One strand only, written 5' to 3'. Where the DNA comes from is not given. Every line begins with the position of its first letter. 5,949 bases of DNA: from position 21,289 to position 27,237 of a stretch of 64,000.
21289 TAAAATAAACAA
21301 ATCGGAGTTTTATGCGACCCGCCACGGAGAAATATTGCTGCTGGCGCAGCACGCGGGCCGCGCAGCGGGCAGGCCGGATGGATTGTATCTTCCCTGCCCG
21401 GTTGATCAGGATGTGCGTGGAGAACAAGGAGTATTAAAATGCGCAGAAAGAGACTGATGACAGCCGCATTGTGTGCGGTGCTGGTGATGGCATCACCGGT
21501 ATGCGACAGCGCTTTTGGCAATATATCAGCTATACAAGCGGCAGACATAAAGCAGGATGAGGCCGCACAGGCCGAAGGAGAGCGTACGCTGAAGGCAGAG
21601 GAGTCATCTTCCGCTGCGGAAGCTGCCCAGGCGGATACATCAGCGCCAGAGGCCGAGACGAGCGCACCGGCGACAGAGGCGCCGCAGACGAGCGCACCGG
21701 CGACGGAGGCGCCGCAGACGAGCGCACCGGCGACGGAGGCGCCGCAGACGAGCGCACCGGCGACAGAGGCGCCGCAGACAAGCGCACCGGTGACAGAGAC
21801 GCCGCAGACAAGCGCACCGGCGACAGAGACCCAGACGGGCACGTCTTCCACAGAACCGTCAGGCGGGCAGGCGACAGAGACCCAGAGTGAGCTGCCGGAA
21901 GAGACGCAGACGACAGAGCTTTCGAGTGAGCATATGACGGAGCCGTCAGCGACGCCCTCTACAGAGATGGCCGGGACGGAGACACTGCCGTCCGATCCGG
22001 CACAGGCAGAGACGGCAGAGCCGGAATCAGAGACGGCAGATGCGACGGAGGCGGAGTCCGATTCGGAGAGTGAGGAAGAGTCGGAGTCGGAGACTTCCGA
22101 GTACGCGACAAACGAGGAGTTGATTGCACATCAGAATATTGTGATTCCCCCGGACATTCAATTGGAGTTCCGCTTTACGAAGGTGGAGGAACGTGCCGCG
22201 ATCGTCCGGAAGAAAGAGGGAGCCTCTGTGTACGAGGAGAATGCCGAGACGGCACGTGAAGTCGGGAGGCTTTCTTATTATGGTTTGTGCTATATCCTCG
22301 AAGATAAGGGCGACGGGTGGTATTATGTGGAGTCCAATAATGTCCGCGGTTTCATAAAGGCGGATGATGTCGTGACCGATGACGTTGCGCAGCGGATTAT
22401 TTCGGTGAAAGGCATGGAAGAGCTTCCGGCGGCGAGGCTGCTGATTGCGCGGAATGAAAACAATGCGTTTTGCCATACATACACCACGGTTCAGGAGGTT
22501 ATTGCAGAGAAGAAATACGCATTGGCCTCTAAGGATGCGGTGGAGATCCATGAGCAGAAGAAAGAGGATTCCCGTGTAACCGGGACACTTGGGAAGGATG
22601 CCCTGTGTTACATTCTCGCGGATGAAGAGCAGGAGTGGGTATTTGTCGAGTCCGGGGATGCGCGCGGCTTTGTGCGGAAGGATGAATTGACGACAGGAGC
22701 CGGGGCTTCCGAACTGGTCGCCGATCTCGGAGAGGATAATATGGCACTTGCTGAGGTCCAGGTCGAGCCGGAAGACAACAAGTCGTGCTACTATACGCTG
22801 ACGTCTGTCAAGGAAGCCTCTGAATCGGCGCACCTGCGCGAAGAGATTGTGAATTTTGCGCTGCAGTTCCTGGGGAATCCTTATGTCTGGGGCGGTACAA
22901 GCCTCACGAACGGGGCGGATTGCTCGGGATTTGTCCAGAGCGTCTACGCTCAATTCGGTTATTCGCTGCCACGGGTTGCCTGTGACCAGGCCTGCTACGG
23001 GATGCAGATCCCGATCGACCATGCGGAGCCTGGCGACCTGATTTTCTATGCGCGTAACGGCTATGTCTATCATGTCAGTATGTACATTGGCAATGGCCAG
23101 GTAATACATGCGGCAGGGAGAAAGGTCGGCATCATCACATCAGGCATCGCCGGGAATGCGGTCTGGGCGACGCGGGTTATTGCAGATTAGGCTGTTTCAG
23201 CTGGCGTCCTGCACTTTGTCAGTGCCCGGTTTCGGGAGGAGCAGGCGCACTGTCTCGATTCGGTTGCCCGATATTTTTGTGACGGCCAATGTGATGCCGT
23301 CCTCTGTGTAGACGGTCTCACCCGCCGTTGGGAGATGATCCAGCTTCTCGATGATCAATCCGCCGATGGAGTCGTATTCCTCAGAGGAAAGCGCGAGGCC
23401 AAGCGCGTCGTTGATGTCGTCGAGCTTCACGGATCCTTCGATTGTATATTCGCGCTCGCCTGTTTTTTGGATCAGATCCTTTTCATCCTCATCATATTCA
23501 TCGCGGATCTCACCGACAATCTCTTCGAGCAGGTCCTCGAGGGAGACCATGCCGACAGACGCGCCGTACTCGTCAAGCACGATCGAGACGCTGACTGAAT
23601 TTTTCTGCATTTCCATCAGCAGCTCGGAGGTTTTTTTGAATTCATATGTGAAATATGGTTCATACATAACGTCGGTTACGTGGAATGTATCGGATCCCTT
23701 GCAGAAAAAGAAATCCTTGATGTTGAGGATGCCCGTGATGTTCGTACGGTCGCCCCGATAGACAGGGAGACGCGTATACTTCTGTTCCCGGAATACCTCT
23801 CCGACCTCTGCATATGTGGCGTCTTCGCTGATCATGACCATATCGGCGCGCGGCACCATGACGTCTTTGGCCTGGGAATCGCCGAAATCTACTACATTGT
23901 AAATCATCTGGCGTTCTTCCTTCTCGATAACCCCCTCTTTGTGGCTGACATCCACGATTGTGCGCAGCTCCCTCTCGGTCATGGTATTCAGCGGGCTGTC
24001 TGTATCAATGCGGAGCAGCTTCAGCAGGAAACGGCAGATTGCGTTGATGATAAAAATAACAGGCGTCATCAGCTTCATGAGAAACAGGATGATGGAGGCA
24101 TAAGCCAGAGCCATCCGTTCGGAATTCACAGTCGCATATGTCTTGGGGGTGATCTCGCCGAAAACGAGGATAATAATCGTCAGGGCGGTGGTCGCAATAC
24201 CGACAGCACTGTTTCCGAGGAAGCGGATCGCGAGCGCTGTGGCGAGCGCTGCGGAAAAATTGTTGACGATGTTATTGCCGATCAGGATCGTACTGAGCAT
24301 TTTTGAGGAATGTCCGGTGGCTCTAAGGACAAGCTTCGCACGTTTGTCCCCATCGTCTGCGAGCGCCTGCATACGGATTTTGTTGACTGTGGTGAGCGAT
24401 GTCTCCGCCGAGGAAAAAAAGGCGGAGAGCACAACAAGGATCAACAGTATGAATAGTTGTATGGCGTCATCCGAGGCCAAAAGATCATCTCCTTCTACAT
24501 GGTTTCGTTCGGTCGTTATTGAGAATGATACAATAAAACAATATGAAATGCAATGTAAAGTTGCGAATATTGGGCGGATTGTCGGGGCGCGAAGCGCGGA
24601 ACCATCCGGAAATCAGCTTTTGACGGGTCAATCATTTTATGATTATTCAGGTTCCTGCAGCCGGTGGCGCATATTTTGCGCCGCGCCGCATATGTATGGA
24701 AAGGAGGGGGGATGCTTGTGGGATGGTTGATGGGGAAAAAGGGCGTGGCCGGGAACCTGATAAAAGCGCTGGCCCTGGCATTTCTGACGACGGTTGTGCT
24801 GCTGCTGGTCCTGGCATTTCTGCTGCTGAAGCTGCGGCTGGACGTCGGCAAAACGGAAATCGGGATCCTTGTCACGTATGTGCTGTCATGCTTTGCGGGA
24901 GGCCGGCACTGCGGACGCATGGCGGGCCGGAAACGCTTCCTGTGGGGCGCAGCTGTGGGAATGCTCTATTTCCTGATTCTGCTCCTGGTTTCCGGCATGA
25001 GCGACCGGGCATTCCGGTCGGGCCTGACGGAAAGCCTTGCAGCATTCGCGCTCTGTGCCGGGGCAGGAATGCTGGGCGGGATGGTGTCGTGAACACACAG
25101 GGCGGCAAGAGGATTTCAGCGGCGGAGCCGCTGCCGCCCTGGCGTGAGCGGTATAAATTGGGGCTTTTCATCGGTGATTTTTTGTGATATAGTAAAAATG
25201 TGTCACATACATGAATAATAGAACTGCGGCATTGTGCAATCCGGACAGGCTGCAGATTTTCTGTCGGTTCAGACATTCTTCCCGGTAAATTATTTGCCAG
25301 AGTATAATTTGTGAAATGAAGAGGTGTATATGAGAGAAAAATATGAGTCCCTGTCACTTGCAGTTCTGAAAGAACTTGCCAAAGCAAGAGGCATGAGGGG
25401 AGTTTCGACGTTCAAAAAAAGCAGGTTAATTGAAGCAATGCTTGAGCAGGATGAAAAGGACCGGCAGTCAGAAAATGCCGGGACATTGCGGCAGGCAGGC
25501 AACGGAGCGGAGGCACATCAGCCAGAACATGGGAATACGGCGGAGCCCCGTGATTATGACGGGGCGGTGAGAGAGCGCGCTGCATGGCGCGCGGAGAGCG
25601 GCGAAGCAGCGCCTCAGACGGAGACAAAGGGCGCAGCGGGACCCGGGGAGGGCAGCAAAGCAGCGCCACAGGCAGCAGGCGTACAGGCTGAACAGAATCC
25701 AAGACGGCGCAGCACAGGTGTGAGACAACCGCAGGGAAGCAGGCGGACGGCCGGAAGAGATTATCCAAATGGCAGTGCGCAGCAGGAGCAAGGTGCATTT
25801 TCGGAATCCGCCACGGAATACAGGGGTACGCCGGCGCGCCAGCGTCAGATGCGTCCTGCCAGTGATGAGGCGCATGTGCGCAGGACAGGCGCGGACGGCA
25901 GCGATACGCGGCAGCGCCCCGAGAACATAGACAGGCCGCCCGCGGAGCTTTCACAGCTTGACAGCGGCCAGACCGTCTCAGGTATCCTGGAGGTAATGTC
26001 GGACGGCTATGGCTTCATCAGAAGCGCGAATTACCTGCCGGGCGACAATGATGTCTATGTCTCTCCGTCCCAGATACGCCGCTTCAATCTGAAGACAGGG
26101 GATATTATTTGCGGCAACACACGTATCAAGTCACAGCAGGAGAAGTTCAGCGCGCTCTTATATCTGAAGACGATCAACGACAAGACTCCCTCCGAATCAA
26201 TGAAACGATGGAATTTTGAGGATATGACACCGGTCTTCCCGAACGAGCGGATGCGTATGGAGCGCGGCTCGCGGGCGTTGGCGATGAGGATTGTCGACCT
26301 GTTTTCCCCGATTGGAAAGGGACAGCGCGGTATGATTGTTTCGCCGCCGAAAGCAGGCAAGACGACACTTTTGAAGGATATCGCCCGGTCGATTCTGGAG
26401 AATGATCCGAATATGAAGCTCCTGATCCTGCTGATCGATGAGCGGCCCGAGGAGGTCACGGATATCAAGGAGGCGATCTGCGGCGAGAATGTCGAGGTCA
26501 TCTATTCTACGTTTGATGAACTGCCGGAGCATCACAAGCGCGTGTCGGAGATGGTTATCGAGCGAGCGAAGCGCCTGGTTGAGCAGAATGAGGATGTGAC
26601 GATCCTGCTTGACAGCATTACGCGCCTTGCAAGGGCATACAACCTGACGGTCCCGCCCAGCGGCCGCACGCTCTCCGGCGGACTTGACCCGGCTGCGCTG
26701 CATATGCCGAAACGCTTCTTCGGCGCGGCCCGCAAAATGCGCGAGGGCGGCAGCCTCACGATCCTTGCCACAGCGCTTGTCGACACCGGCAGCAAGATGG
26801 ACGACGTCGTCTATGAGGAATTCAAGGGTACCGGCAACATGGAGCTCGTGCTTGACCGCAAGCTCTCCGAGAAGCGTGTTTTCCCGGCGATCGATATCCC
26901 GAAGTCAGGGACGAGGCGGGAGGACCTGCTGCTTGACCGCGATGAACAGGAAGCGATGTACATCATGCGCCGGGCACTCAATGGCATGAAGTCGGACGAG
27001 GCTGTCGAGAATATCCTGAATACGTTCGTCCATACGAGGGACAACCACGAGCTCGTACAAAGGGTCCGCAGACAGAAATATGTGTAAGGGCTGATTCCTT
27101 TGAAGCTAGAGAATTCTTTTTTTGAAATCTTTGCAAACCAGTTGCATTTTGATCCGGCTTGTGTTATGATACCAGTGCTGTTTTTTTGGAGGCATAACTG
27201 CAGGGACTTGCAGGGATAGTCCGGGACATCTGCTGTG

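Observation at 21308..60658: Unrecognised dispersed two-hairpin element of about 95 bp, 7 copies in 64 kb, with covarying stems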

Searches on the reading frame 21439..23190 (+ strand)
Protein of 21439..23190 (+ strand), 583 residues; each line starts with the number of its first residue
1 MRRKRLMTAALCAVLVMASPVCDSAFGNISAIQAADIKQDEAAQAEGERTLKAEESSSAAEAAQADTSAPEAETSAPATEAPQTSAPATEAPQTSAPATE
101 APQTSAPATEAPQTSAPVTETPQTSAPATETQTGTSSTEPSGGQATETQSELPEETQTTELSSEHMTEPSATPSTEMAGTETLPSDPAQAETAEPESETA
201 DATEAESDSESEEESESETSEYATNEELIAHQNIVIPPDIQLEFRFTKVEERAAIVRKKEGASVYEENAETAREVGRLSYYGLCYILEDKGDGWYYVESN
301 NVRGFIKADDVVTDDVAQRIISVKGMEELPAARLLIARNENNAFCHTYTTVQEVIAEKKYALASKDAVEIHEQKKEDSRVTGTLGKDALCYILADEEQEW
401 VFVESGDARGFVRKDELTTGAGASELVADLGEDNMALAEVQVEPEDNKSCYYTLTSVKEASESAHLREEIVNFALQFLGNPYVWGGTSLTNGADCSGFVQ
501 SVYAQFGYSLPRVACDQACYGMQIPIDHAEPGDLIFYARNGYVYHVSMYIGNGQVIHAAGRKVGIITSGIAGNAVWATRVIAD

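Call 13: search_protein_families(library=pfam, proteins=[window:21439-23190:+])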
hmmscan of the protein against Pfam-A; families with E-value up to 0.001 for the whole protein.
window:21439-23190:+ (583 aa): 4 families
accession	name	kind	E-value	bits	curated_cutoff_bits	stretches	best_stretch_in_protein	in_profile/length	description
PF00877.26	NLPC_P60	-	2.3e-25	89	23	1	479-570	1-91/105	NlpC/P60 family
PF08239.17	SH3_3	-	7.6e-05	23.2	27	0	261-311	2-53/54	Bacterial SH3 domain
PF00018.34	SH3_1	-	0.0005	20.1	22.9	0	284-306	22-46/48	SH3 domain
PF12913.13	SH3_6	-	0.00077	19.4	27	0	293-307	39-53/53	SH3 domain (SH3b1 type)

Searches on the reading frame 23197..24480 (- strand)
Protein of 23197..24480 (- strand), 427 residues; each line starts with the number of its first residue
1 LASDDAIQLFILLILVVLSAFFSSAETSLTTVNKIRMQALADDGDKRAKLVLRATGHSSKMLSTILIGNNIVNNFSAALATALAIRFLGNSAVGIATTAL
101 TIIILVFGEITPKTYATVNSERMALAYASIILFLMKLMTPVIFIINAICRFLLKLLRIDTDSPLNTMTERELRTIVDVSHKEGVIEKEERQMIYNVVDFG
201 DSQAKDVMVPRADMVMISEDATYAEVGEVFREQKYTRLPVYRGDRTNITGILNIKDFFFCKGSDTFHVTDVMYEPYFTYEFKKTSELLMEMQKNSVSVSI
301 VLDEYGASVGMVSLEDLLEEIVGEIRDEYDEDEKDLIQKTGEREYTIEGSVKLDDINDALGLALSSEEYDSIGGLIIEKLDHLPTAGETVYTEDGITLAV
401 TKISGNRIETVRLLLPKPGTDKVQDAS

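Call 29: search_protein_families(library=pfam, proteins=[window:23197-24480:-])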
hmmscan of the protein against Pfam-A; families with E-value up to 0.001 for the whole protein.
window:23197-24480:- (427 aa): 3 families
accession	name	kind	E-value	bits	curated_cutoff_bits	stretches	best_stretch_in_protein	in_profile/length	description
PF01595.25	CNNM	-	1.8e-53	181.3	28.4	1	10-189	1-181/181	Cyclin M transmembrane N-terminal domain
PF03471.22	CorC_HlyC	-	3.4e-21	75.5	27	1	339-414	2-78/81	Transporter associated domain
PF00571.33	CBS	-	9e-14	52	24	1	205-257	2-51/57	CBS domain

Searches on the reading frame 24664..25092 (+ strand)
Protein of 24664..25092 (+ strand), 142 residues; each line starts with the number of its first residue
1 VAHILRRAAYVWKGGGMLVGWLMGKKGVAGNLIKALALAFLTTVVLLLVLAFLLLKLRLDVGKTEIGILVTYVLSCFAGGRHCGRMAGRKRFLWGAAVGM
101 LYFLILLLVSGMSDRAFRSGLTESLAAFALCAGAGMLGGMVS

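Call 29: search_protein_families(library=pfam, proteins=[window:24664-25092:+])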
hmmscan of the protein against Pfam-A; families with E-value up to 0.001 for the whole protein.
window:24664-25092:+ (142 aa): 1 family
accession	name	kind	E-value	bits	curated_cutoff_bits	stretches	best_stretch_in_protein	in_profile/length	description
PF12670.12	DUF3792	-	5.8e-28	97.8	31.3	1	31-142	4-115/115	Protein of unknown function (DUF3792)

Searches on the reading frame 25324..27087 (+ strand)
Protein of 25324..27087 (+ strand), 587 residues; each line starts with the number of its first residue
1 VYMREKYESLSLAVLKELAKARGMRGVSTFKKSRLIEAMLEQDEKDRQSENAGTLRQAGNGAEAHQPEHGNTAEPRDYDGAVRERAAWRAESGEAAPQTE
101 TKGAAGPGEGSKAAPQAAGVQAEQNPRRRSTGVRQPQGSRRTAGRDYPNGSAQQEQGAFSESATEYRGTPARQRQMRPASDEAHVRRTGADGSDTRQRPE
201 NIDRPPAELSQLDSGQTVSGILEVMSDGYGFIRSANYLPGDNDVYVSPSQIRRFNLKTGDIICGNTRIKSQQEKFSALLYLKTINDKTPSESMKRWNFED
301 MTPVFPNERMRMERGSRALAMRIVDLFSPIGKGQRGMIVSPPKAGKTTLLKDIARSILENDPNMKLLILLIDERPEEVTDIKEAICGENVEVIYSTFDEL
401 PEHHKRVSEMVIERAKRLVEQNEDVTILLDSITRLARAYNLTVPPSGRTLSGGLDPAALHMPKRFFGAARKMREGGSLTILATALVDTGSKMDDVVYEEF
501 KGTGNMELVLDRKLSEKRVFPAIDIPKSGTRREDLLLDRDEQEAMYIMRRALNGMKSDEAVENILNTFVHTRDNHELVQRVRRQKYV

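Call 29: search_protein_families(library=pfam, proteins=[window:25324-27087:+])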
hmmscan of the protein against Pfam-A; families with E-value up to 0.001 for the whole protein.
window:25324-27087:+ (587 aa): 3 families
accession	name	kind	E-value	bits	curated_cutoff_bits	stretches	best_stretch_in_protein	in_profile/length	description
PF07497.18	Rho_RNA_bind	-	1e-31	108.9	27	1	218-289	1-72/73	Rho termination factor, RNA-binding domain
PF00006.31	ATP-synt_ab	-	4.8e-25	88.9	29.5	1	321-528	2-211/213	ATP synthase alpha/beta family, nucleotide-binding domain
PF19568.5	Spore_III_AA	-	9.3e-05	22.1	27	1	334-376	145-188/306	Sporulation stage III, protein AA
